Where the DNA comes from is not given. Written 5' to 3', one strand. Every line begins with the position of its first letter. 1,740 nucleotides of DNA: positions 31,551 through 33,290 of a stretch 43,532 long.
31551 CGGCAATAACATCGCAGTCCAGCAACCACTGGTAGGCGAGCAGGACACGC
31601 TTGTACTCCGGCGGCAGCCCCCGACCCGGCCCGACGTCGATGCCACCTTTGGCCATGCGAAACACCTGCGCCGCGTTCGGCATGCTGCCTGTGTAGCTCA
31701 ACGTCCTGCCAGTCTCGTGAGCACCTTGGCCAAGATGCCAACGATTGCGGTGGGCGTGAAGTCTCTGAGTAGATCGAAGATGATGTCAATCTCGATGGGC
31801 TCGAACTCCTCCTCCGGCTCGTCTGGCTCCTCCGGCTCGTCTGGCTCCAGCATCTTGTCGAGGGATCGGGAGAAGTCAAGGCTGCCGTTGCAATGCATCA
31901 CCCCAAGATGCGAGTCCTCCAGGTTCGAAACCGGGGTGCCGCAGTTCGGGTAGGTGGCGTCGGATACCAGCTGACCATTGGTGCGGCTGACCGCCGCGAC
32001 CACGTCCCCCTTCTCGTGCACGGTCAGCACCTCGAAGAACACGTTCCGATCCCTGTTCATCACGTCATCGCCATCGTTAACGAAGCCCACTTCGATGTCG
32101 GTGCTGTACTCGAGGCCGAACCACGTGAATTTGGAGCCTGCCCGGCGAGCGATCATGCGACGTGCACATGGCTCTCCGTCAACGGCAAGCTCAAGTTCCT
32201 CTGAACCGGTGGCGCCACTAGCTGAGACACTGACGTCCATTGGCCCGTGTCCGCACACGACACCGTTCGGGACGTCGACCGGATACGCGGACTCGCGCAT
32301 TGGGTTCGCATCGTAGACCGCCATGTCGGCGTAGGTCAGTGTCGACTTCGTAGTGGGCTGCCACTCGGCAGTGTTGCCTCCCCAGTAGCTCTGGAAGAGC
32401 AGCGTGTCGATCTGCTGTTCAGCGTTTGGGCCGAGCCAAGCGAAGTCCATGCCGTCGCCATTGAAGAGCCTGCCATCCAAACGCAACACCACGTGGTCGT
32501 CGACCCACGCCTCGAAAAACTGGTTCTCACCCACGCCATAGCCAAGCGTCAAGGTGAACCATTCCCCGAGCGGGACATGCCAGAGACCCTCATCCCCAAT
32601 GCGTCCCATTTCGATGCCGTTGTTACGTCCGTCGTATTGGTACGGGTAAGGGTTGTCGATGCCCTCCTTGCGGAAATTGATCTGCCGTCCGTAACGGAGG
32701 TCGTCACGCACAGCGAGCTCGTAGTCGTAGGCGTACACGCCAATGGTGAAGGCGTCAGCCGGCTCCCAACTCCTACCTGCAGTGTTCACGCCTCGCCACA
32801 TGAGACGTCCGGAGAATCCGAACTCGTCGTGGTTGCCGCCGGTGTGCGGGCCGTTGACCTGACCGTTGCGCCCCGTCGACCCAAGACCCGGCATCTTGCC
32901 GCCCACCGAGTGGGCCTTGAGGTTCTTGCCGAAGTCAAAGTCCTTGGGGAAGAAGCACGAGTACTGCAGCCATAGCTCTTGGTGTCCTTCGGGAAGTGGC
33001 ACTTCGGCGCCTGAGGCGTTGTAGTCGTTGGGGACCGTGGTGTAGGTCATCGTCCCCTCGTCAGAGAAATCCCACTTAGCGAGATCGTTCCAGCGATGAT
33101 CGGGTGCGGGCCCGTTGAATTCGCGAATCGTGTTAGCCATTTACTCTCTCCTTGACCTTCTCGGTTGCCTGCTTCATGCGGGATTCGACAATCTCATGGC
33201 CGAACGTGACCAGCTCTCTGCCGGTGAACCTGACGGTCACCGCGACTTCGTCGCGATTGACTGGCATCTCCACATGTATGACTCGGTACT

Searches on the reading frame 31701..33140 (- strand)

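Call 12: search_protein_families(library=phrogs, proteins=[window:31701-33140:-], max_evalue=0.001)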
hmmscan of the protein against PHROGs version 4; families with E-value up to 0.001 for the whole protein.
window:31701-33140:- (480 aa): 0 families

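Call 65: search_protein_families(library=pfam, proteins=[window:31701-33140:-], max_evalue=0.001)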
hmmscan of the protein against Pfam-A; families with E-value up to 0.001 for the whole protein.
window:31701-33140:- (480 aa): 2 families
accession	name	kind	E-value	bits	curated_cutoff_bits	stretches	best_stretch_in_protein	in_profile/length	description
PF21294.4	Polysacc_lyase_14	-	2e-13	51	27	1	51-117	39-96/215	Polysaccharide lyase 14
PF16841.11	CBM60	-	4e-05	24.5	28.2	1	302-376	1-78/91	Ca-dependent carbohydrate-binding module xylan-binding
